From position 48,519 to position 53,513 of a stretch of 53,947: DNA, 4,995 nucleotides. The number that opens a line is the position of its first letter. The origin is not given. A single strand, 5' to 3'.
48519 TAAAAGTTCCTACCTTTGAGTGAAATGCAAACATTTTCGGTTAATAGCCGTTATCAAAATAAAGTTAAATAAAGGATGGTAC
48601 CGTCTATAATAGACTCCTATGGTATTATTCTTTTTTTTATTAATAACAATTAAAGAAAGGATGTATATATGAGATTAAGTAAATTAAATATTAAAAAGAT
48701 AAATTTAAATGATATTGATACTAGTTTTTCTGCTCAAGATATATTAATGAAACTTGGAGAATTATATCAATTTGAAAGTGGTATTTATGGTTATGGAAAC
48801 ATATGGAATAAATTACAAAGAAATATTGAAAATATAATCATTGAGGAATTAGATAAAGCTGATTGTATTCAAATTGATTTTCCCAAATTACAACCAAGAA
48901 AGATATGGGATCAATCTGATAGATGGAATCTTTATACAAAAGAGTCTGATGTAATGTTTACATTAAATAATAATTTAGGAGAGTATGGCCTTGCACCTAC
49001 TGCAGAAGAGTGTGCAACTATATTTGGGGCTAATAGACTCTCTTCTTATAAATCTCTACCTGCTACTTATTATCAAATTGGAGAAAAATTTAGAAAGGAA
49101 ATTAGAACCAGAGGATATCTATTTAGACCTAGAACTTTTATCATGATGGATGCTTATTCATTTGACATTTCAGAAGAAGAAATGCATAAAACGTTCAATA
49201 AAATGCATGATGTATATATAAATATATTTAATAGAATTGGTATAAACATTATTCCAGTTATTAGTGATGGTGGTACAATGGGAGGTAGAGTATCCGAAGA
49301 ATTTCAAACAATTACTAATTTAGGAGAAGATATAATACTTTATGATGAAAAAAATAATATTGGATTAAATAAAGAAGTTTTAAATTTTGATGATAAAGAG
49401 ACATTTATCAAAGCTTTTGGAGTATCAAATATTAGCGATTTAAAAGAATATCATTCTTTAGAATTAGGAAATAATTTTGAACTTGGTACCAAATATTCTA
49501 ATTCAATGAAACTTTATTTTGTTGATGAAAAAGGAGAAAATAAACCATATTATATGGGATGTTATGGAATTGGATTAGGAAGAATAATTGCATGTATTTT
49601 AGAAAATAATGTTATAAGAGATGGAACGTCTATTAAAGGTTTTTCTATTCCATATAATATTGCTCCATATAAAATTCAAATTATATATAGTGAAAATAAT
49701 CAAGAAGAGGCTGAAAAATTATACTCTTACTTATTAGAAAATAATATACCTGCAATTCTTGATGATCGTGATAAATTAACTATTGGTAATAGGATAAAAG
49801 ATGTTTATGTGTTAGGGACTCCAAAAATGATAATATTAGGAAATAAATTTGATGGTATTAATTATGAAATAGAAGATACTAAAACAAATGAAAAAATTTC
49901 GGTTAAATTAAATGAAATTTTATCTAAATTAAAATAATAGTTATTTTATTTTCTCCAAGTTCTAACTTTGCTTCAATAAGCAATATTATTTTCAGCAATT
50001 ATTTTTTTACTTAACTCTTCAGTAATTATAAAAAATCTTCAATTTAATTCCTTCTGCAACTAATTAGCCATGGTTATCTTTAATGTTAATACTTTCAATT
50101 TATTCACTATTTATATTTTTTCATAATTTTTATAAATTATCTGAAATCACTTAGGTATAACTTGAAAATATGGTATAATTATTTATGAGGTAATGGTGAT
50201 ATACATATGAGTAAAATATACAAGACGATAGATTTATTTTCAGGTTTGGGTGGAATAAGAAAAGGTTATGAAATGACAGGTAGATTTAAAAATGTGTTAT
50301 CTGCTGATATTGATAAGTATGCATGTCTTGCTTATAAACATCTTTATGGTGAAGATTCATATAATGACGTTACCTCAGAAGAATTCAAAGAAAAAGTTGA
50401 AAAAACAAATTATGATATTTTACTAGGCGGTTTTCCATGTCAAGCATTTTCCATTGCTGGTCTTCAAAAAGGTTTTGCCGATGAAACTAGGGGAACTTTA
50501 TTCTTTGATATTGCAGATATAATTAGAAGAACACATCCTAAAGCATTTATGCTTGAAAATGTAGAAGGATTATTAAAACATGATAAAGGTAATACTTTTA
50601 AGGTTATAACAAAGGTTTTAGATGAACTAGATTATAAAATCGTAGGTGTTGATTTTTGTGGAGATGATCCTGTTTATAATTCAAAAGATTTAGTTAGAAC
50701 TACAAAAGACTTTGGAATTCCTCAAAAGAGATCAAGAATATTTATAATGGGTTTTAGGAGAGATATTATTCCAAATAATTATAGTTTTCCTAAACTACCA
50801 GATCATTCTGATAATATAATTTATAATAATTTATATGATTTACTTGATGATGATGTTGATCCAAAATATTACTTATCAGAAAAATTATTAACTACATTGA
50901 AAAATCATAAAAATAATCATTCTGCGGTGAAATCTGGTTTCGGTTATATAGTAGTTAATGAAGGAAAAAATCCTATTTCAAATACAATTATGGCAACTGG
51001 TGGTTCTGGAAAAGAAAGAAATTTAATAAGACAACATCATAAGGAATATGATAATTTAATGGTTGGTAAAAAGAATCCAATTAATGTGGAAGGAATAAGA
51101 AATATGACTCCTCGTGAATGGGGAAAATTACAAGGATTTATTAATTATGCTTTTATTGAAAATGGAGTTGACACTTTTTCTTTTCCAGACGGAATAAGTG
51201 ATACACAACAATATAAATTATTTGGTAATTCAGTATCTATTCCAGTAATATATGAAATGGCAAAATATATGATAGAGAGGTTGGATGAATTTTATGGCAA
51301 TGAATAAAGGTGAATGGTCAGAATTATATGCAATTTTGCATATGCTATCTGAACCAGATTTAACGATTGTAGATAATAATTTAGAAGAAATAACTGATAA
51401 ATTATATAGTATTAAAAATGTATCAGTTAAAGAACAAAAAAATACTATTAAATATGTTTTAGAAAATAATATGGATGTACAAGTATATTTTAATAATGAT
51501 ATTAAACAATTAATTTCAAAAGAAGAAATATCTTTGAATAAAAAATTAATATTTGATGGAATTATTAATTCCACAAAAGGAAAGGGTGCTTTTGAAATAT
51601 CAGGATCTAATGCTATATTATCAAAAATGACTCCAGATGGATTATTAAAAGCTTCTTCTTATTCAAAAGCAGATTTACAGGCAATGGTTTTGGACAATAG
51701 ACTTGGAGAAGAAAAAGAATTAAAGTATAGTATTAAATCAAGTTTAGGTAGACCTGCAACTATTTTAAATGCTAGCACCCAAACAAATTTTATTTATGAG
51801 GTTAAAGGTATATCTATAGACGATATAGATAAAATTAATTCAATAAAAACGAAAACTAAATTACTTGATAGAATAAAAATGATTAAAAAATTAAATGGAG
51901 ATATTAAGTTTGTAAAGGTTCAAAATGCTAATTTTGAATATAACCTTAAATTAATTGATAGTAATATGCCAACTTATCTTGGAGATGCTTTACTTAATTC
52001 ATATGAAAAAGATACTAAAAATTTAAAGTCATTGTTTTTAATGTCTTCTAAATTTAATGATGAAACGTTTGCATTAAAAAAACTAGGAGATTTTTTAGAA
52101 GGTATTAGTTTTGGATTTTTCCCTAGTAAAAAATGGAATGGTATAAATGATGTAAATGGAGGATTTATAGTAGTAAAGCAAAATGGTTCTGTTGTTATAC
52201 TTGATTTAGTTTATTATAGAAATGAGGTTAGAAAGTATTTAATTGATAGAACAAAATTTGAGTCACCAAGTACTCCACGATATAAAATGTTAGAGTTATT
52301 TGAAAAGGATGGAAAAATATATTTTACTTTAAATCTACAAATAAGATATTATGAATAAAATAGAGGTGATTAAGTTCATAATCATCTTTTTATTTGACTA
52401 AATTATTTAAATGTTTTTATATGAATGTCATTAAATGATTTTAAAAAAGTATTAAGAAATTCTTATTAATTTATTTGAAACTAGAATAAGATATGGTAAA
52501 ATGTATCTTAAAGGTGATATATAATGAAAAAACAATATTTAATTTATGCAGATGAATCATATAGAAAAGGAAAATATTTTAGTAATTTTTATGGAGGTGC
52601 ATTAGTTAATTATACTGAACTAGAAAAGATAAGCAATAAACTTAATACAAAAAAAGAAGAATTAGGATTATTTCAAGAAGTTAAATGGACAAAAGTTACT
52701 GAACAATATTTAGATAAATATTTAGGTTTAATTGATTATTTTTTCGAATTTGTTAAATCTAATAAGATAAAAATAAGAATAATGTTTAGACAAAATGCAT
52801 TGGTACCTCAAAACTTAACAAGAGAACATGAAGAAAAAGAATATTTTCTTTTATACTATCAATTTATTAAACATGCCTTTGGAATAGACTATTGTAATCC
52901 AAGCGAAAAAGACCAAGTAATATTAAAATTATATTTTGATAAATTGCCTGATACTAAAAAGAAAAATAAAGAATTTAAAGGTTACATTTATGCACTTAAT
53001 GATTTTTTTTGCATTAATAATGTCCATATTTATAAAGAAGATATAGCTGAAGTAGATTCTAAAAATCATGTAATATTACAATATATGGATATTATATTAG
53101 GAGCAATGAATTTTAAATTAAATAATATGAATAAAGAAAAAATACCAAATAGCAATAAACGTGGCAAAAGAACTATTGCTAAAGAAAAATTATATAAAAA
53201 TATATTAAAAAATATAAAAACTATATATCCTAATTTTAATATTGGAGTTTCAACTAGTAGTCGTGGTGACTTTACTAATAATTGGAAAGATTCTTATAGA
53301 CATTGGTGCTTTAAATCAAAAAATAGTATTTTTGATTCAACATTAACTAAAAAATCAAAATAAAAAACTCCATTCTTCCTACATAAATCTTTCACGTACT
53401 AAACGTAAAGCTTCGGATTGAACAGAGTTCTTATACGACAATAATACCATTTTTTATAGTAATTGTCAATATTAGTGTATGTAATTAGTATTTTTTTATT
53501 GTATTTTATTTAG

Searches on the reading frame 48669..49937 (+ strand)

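Call 26: search_protein_families(library=pfam, proteins=[window:48669-49937:+], max_evalue=0.001)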
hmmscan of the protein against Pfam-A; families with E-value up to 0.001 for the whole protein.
window:48669-49937:+ (422 aa): 2 families
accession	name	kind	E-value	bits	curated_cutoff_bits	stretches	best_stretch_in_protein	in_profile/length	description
PF00587.30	tRNA-synt_2b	-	3.2e-24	86.4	29.3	1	102-314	7-179/179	tRNA synthetase class II core domain (G, H, P, S and T)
PF03129.25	HGTP_anticodon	-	9.8e-09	35.7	21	1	342-422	12-92/94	Anticodon binding domain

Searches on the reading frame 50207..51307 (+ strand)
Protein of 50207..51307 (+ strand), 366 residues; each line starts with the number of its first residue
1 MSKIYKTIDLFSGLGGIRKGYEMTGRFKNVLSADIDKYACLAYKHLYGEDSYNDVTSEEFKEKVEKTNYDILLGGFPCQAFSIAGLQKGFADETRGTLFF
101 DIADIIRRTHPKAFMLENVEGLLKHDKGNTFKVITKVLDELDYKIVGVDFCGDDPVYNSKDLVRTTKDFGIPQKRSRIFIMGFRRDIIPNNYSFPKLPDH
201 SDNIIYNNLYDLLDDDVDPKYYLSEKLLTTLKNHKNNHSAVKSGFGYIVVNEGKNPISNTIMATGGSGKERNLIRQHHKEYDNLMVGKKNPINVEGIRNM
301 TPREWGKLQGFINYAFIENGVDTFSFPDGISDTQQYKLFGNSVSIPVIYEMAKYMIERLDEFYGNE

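Call 46: search_protein_families(library=pfam, proteins=[window:50207-51307:+], max_evalue=0.001)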
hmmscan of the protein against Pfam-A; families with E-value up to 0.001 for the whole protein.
window:50207-51307:+ (366 aa): 1 family
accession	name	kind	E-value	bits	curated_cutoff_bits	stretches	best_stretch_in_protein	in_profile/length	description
PF00145.23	DNA_methylase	-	1.3e-75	255.2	22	1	5-356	1-323/324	C-5 cytosine-specific DNA methylase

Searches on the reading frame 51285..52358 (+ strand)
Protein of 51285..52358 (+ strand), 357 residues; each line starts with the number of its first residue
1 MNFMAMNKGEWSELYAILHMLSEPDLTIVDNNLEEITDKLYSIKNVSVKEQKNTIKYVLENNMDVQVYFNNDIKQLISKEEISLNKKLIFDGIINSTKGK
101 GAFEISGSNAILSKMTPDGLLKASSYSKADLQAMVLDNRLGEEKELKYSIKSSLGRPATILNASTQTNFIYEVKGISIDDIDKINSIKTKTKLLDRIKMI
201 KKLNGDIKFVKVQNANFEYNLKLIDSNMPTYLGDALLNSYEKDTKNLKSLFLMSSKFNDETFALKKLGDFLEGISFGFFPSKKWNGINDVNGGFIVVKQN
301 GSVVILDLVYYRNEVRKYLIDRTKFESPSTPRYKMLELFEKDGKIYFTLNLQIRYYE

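Call 46: search_protein_families(library=pfam, proteins=[window:51285-52358:+], max_evalue=0.001)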
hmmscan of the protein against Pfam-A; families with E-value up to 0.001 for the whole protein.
window:51285-52358:+ (357 aa): 1 family
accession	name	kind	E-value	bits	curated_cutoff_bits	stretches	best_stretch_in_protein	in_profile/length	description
PF09561.16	RE_HpaII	-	1.1e-74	252.4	25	1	7-355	1-359/359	HpaII restriction endonuclease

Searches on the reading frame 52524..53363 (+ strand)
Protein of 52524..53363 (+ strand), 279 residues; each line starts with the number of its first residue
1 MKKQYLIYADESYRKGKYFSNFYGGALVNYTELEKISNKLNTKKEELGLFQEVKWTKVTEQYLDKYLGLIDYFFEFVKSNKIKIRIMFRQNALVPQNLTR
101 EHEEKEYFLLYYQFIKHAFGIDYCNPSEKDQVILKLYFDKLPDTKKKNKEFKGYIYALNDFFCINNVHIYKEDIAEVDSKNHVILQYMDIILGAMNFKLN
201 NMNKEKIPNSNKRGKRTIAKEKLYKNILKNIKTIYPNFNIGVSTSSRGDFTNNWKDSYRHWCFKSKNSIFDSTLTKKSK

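Call 46: search_protein_families(library=pfam, proteins=[window:52524-53363:+], max_evalue=0.001)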
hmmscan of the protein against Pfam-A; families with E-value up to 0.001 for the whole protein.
window:52524-53363:+ (279 aa): 1 family
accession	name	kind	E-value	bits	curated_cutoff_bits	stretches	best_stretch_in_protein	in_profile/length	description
PF12686.12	DUF3800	-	1.1e-07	33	21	1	6-197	1-148/149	Protein of unknown function (DUF3800)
